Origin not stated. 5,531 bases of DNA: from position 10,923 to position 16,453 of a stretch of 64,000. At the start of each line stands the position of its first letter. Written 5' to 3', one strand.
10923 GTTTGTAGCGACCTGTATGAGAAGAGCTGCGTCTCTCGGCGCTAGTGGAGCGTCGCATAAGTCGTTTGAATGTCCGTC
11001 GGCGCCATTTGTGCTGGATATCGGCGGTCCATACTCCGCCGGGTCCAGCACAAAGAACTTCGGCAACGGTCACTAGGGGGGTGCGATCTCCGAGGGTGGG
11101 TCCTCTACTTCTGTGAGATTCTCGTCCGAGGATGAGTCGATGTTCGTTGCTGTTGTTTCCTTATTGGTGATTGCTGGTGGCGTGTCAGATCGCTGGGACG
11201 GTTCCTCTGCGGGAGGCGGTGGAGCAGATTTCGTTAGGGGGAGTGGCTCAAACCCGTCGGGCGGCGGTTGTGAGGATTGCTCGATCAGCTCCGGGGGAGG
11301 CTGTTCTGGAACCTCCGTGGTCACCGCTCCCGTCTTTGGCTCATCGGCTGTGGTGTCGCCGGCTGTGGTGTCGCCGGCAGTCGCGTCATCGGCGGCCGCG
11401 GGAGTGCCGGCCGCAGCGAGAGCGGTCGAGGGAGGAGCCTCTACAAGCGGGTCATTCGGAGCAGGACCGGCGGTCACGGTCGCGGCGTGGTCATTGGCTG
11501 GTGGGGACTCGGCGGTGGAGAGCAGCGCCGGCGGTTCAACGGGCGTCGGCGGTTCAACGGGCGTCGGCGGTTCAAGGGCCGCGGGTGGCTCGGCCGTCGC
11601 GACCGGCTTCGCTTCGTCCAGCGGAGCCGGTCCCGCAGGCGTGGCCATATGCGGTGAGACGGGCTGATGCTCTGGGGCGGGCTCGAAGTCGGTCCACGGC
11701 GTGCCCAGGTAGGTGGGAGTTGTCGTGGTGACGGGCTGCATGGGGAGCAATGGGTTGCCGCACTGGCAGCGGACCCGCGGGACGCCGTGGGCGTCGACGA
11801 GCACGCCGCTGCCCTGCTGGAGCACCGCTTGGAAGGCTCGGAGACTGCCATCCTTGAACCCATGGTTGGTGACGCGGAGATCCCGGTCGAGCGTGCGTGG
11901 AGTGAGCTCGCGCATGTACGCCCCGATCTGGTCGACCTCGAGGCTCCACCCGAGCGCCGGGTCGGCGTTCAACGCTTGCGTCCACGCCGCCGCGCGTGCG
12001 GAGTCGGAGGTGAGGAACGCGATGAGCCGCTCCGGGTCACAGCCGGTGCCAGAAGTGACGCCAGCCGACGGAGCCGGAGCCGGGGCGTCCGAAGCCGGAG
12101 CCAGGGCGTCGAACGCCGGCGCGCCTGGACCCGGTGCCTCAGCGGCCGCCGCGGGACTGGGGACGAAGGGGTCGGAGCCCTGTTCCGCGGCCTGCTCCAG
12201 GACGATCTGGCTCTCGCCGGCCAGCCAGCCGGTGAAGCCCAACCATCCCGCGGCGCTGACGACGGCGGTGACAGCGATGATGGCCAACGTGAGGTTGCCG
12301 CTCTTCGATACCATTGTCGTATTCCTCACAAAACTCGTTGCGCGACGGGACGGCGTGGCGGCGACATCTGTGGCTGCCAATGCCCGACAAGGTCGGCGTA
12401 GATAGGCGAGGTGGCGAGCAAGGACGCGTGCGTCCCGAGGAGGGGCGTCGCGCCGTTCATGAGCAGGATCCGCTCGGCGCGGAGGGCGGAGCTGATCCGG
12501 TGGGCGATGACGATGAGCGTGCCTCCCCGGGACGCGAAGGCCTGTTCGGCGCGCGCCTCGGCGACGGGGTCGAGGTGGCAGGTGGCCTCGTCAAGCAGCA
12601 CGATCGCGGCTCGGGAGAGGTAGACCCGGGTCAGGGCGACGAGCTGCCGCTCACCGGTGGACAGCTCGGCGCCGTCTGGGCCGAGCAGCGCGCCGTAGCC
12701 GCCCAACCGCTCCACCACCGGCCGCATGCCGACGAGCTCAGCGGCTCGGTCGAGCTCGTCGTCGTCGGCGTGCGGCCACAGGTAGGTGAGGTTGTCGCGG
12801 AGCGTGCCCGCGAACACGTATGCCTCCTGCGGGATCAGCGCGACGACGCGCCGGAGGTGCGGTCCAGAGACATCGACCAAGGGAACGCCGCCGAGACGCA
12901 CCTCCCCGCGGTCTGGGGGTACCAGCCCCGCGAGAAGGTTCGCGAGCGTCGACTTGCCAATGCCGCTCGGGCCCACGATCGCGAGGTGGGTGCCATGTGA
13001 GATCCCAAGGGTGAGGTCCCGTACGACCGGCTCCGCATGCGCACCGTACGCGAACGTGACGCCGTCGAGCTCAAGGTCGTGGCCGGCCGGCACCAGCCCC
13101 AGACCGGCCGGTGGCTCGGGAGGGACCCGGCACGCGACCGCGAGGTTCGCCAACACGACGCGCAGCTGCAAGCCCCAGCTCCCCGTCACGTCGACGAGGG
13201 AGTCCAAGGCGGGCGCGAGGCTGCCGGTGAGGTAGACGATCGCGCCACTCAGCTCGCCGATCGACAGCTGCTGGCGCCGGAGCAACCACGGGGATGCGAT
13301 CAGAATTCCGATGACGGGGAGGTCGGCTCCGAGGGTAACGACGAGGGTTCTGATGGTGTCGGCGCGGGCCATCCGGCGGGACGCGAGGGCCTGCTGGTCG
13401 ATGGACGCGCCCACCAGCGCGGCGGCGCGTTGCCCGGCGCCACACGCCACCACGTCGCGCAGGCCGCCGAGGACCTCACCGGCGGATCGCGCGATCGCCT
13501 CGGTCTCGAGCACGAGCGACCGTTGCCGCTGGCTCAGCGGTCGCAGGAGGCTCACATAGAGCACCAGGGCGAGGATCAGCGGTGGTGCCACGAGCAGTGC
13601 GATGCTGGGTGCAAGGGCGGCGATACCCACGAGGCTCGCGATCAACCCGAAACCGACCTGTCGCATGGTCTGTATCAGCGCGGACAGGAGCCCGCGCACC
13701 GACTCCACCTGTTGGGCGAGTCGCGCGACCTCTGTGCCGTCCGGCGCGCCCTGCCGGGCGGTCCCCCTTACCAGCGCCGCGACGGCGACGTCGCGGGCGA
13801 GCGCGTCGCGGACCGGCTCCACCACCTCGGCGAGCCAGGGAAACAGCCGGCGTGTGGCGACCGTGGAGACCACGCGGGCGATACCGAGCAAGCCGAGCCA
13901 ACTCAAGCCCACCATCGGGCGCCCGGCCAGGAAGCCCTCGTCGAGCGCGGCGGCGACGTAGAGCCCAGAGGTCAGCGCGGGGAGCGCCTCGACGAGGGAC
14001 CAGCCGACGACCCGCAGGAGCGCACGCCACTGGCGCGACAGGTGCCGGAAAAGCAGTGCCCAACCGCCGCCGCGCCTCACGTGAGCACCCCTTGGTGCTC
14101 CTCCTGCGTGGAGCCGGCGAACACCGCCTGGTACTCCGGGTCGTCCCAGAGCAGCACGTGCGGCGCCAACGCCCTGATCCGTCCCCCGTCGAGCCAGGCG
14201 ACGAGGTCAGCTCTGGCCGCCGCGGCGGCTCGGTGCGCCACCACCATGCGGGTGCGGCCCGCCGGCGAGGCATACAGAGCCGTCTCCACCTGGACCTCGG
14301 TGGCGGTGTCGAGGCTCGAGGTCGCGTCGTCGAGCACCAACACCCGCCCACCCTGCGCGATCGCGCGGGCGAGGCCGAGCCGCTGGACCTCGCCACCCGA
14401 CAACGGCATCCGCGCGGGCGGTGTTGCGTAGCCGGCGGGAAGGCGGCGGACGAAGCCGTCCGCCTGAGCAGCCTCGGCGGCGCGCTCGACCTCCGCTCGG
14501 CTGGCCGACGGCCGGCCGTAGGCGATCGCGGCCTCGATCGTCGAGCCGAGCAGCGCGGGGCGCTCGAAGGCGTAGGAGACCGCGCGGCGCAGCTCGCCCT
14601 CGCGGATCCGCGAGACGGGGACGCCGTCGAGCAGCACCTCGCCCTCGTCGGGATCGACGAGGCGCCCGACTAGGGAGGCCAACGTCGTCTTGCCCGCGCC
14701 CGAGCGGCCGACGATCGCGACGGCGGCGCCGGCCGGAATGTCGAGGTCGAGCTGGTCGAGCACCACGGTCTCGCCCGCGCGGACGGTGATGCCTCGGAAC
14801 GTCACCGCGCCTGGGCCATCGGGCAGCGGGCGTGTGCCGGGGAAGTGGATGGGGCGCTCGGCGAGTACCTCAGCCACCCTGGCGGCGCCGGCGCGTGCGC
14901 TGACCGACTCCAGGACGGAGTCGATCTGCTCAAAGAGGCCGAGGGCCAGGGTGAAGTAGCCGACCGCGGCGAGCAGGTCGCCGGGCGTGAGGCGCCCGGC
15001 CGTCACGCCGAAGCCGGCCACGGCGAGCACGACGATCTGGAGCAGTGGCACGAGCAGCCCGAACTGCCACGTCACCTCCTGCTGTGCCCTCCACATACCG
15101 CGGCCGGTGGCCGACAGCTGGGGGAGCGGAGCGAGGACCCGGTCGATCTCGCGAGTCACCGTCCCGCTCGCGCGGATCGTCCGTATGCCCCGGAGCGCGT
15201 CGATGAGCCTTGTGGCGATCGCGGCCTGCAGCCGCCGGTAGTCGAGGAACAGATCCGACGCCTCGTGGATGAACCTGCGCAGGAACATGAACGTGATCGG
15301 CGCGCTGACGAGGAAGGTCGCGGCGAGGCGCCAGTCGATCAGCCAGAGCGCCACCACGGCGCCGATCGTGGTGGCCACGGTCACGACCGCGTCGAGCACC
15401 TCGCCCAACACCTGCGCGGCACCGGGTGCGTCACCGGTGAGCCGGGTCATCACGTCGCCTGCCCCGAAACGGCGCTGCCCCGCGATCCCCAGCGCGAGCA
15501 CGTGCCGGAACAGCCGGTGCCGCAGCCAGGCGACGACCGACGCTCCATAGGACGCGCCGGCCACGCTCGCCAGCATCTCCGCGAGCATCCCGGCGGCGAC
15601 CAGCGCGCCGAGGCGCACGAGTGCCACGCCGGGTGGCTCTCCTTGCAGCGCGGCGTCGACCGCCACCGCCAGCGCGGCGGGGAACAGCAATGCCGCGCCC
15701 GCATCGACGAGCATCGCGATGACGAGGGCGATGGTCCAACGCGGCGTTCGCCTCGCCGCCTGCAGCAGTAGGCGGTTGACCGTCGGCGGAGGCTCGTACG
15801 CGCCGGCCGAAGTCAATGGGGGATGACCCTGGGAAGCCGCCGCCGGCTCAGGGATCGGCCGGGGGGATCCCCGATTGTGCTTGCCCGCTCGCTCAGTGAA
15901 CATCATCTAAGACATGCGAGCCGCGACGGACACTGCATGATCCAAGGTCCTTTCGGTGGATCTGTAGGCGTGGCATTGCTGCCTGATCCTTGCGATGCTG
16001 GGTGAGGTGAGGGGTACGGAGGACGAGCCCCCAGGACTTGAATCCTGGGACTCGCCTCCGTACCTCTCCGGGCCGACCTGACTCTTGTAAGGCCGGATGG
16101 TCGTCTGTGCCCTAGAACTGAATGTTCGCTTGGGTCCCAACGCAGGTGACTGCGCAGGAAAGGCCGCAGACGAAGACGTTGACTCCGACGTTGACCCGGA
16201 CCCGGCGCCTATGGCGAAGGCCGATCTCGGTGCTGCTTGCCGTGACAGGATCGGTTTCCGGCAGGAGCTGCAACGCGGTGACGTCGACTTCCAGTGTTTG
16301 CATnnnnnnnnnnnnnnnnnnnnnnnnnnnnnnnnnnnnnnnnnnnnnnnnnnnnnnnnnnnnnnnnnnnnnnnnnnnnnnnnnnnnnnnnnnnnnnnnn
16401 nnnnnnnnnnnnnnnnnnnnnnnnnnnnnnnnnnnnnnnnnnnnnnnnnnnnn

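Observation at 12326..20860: Class IV (LanL) lanthipeptide operon with an S9 prolyl-oligopeptidase-like gene and an atypical basic precursor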

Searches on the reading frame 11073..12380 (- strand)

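Call 9: search_protein_families(library=pfam, proteins=[window:11073-12380:-], max_evalue=0.01)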
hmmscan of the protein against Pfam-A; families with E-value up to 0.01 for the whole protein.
window:11073-12380:- (435 aa): 1 family
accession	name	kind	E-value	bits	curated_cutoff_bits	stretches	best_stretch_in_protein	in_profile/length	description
PF20568.3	DUF6777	-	3.1e-37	128.3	27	1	106-235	12-132/163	Domain of unknown function (DUF6777)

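Call 10: search_protein_families(library=ncbifam, proteins=[window:11073-12380:-], max_evalue=0.01)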
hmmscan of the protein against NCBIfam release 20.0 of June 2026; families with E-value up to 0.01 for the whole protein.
window:11073-12380:- (435 aa): 0 families

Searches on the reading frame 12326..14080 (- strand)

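Call 9: search_protein_families(library=pfam, proteins=[window:12326-14080:-], max_evalue=0.01)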
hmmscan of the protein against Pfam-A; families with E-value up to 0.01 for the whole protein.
window:12326-14080:- (584 aa): 6 families
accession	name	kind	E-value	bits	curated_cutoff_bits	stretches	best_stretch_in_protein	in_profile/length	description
PF00005.33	ABC_tran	-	2.3e-25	90.3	25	1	354-500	2-136/137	ABC transporter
PF00664.28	ABC_membrane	-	2.2e-06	28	28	1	113-285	96-268/274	ABC transporter transmembrane region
PF03193.22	RsgA_GTPase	-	0.002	18.4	30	1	362-386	106-129/174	RsgA GTPase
PF02463.25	SMC_N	-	0.0028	17.5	40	0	472-538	136-208/220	RecF/RecN/SMC N terminal domain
PF13191.12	AAA_16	-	0.0034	18.4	32.6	0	364-462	25-104/167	AAA ATPase domain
PF13401.12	AAA_22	-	0.0058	17.4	27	0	362-388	4-30/130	AAA domain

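Call 10: search_protein_families(library=ncbifam, proteins=[window:12326-14080:-], max_evalue=0.01)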
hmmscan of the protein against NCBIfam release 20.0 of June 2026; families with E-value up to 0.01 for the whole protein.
window:12326-14080:- (584 aa): 177 families (the best 25 are shown)
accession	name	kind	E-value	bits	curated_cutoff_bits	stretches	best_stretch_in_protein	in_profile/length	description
TIGR02204.1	MsbA_rel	hypoth_equivalog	2e-60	205.1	780.4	1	28-565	27-572/576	ABC transporter, permease/ATP-binding protein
TIGR03375.1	type_I_sec_LssB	subfamily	5.5e-56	190.2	693.1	1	118-543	247-676/696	type I secretion system permease/ATPase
TIGR02203.1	MsbA_lipidA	equivalog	5.6e-55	186.9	602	1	86-564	86-565/572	lipid A export permease/ATP-binding protein MsbA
TIGR02857.1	CydD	equivalog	7.9e-55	186.8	435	1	335-541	321-529/529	thiol reductant ABC exporter subunit CydD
TIGR03796.1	NHLM_micro_ABC1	equivalog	1.4e-52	178.9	853.3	1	117-565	252-709/710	NHLP family bacteriocin export ABC transporter peptidase/permease/ATPase subunit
TIGR02868.1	CydC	equivalog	2.4e-51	175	329.05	1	109-528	104-529/530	thiol reductant ABC exporter subunit CydC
TIGR00958.1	3a01208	subfamily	4.9e-49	167.2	874.6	1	118-565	261-711/711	antigen peptide transporter 2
TIGR01846.1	type_I_sec_HlyB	subfamily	1.7e-46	158.8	725.55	1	115-565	236-689/694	type I secretion system permease/ATPase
NF008364.0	PRK11160.1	equivalog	4.8e-45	154.2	630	1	118-565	120-572/575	heme ABC transporter ATP-binding protein/permease CydC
NF008056.1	PRK10790.1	equivalog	1e-43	149.7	746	1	91-561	97-568/584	SmdB family multidrug efflux ABC transporter permease/ATP-binding protein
NF008381.0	PRK11176.1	equivalog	6.4e-43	147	867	1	114-564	121-575/582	lipid A ABC transporter ATP-binding protein/permease MsbA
TIGR01193.1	bacteriocin_ABC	subfamily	2.6e-42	145.2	523.85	1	185-565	321-706/708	peptide cleavage/export ABC transporter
NF052233.1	CphA_assoc_ABC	equivalog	6.6e-42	143.8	880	1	197-564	369-739/766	cyanophycin metabolism-associated ABC transporter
NF045513.1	HepA_fam_ABC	equivalog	7.7e-42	143.5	725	1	120-542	157-582/610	heterocyst formation ABC transporter subunit HepA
NF010178.0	PRK13657.1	equivalog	1.5e-40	139.3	733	1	254-564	252-566/588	glucan ABC transporter ATP-binding protein/ permease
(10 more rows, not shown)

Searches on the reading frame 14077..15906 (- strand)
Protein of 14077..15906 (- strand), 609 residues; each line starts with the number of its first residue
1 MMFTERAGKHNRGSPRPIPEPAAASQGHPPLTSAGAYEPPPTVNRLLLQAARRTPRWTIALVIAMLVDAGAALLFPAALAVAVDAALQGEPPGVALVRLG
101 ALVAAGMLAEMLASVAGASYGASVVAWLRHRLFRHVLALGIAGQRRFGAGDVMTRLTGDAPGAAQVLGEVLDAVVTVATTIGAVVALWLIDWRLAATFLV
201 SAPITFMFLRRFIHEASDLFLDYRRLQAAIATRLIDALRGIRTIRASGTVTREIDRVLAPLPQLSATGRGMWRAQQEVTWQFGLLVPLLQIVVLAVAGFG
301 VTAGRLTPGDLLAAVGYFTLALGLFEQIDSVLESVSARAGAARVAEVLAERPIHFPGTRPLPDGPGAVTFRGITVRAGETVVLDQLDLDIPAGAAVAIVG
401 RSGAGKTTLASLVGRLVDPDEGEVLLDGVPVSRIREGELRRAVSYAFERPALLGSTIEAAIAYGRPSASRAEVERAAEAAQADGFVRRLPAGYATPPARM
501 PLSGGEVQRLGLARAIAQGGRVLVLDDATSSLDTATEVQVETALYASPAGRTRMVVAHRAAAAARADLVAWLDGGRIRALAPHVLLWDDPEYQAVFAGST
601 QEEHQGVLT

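Call 9: search_protein_families(library=pfam, proteins=[window:14077-15906:-], max_evalue=0.01)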
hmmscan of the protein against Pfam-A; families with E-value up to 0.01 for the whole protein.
window:14077-15906:- (609 aa): 4 families
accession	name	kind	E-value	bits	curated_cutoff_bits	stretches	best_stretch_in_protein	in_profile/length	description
PF00005.33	ABC_tran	-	5.7e-24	85.7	25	1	383-530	1-137/137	ABC transporter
PF00664.28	ABC_membrane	-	4e-22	79.6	28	1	59-321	2-270/274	ABC transporter transmembrane region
PF13191.12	AAA_16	-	0.00077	20.4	32.6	1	392-536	21-148/167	AAA ATPase domain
PF13481.12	AAA_25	-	0.0055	16.8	27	0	390-478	30-99/195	AAA domain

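Call 10: search_protein_families(library=ncbifam, proteins=[window:14077-15906:-], max_evalue=0.01)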
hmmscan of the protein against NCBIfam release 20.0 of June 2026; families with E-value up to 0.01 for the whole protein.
window:14077-15906:- (609 aa): 186 families (the best 25 are shown)
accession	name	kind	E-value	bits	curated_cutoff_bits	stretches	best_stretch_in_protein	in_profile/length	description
TIGR02204.1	MsbA_rel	hypoth_equivalog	2.9e-74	250.7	780.4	1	58-586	20-561/576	ABC transporter, permease/ATP-binding protein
TIGR02203.1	MsbA_lipidA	equivalog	4.6e-73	246.6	602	1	56-587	14-556/572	lipid A export permease/ATP-binding protein MsbA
NF052233.1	CphA_assoc_ABC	equivalog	3e-65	221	880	1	24-594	151-738/766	cyanophycin metabolism-associated ABC transporter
TIGR00958.1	3a01208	subfamily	5.3e-62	210.1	874.6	1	42-590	148-704/711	antigen peptide transporter 2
TIGR02857.1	CydD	equivalog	3.7e-60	204.4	435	1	57-569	4-526/529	thiol reductant ABC exporter subunit CydD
NF010178.0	PRK13657.1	equivalog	4.8e-58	197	733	1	55-577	18-547/588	glucan ABC transporter ATP-binding protein/ permease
TIGR03796.1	NHLM_micro_ABC1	equivalog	3.2e-55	187.6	853.3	1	41-589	139-701/710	NHLP family bacteriocin export ABC transporter peptidase/permease/ATPase subunit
NF045513.1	HepA_fam_ABC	equivalog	1.3e-54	185.6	725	1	111-577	113-586/610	heterocyst formation ABC transporter subunit HepA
TIGR01846.1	type_I_sec_HlyB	subfamily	3.3e-54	184.3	725.55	1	106-583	192-675/694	type I secretion system permease/ATPase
TIGR02868.1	CydC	equivalog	7.6e-54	183.2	329.05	1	126-559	86-529/530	thiol reductant ABC exporter subunit CydC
NF008381.0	PRK11176.1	equivalog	2e-53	181.7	867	1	94-584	67-563/582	lipid A ABC transporter ATP-binding protein/permease MsbA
TIGR03375.1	type_I_sec_LssB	subfamily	1.4e-51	175.7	693.1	1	171-581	266-683/696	type I secretion system permease/ATPase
TIGR01192.1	chvA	subfamily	1.4e-50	172.5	585.4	1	291-577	255-547/585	glucan export ABC transporter ATP-binding protein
NF008055.0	PRK10789.1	equivalog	2.8e-47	161.5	845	1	62-587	22-558/590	SmdA family multidrug ABC transporter permease/ATP-binding protein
TIGR03797.1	NHLM_micro_ABC2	equivalog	1.3e-42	146.2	709.4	1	44-577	124-662/686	NHLP bacteriocin export ABC transporter permease/ATPase subunit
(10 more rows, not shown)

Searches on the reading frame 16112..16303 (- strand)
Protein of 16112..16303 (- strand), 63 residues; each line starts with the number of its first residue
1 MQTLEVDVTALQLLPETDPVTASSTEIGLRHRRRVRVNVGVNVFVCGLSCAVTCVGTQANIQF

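Call 9: search_protein_families(library=pfam, proteins=[window:16112-16303:-], max_evalue=0.01)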
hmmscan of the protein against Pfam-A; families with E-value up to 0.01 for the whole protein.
window:16112-16303:- (63 aa): 0 families

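Call 10: search_protein_families(library=ncbifam, proteins=[window:16112-16303:-], max_evalue=0.01)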
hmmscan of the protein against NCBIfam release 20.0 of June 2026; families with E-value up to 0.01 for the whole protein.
window:16112-16303:- (63 aa): 2 families
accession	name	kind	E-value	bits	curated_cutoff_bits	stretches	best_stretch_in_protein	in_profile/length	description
NF038147.1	lanti_IV_venA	subfamily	0.00023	21.4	35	1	3-23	2-23/49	VenA family class IV lanthipeptide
NF038157.1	lanti_ALQxL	domain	0.00028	21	19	1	5-19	2-16/17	ALQxL family class IV lanthipeptide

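Call 12: find_homologous_proteins(query=window:16115-16303:-, max_evalue=0.1)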
Query seq(63 aa) (63 aa): 2 proteins with E <= 0.1 among 2 candidates.
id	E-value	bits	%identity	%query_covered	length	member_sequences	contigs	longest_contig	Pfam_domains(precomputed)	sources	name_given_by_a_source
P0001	7.1e-27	109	98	84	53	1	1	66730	-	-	-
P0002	7.6e-27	109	83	100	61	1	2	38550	-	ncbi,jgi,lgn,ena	-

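Call 14: find_encoding_contigs(protein=P0002, flank=10000, max_places=6)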
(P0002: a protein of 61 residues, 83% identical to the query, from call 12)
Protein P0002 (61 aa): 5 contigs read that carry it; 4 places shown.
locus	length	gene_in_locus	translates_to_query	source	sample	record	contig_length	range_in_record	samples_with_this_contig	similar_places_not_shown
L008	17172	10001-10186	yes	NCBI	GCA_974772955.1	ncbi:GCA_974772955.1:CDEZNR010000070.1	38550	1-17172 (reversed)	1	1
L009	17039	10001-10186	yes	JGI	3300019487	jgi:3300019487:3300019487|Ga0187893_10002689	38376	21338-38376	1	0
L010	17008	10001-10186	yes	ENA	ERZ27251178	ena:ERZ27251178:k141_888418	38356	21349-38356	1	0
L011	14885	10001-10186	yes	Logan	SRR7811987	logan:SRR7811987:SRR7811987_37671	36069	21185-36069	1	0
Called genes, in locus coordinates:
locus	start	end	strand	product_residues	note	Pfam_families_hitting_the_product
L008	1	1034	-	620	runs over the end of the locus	PF00561:Abhydrolase_1, PF12146:Hydrolase_4 (weak), PF12697:Abhydrolase_6, PF00326:Peptidase_S9, PF02230:Abhydrolase_2 (faint), PF11144:DUF2920 (faint)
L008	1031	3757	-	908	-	PF25816:RamC_N, PF00069:Pkinase, PF07714:PK_Tyr_Ser-Thr (weak), PF05147:LANC_like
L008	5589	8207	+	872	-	PF25816:RamC_N, PF00069:Pkinase, PF07714:PK_Tyr_Ser-Thr, PF05147:LANC_like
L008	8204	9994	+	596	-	PF00561:Abhydrolase_1 (faint), PF12146:Hydrolase_4, PF00326:Peptidase_S9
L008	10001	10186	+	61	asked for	-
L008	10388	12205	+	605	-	PF00664:ABC_membrane, PF00005:ABC_tran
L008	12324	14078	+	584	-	PF00664:ABC_membrane (weak), PF00005:ABC_tran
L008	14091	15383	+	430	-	PF20568:DUF6777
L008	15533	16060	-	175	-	-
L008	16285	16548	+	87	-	-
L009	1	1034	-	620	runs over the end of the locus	PF00561:Abhydrolase_1, PF12146:Hydrolase_4 (weak), PF12697:Abhydrolase_6, PF00326:Peptidase_S9, PF02230:Abhydrolase_2 (faint), PF11144:DUF2920 (faint)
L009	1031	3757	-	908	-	PF25816:RamC_N, PF00069:Pkinase, PF07714:PK_Tyr_Ser-Thr (weak), PF05147:LANC_like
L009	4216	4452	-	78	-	-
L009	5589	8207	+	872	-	PF25816:RamC_N, PF00069:Pkinase, PF07714:PK_Tyr_Ser-Thr, PF05147:LANC_like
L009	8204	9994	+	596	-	PF00561:Abhydrolase_1 (faint), PF12146:Hydrolase_4, PF00326:Peptidase_S9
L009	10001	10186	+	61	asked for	-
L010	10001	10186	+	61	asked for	-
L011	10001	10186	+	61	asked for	-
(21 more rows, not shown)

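Call 21: search_protein_families(library=ncbifam, proteins=[L008:1031-3757:-, L008:5589-8207:+], max_evalue=1e-10)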
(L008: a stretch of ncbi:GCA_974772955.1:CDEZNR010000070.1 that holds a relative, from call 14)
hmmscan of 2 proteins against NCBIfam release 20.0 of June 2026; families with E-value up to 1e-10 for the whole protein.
L008:1031-3757:- (908 aa): 4 families
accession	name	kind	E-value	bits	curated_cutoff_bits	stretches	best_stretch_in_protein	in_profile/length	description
NF038150.1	lanthi_synth_IV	equivalog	2e-268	893.2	650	1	38-892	1-850/851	class IV lanthionine synthetase LanL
NF038151.1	lanthi_synth_III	equivalog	2.6e-131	439.6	575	1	29-882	27-832/833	class III lanthionine synthetase LanKC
TIGR03897.1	lanti_2_LanM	subfamily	6.4e-23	80.5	304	1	558-886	598-930/932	type 2 lanthipeptide synthetase LanM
NF033483.0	PknB_PASTA_kin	equivalog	7.8e-13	48.3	450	1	229-441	4-208/563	Stk1 family PASTA domain-containing Ser/Thr kinase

L008:5589-8207:+ (872 aa): 6 families
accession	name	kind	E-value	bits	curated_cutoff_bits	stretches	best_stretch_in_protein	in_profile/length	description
NF038150.1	lanthi_synth_IV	equivalog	0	1069.4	650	1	10-860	1-851/851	class IV lanthionine synthetase LanL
NF038151.1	lanthi_synth_III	equivalog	7.3e-143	477.8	575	1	5-849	31-832/833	class III lanthionine synthetase LanKC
TIGR03897.1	lanti_2_LanM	subfamily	1.4e-30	105.9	304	1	519-852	597-929/932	type 2 lanthipeptide synthetase LanM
NF033483.0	PknB_PASTA_kin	equivalog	6.4e-22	78.3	450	1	214-402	22-207/563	Stk1 family PASTA domain-containing Ser/Thr kinase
NF052427.1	StpK7MSMEG_1200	equivalog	9.4e-18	64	900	1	200-402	8-208/601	serine/threonine protein kinase StpK7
NF047741.1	antiphage_MADS6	equivalog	1.5e-16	60.1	460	1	200-462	190-459/612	methylation-associated defense system protein kinase MAD6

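Call 82: search_protein_representatives(protein=window:16112-16303:-)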
Query: 63 residues. Proteins with E-value up to 0.001 (for the whole library): 2; up to 1e-10: 1; up to 1e-30: 0. The best 2 are listed.
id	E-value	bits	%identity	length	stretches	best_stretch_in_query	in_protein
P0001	2.2e-27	109.0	98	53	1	11-63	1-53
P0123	1.1e-08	50.5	35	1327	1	18-43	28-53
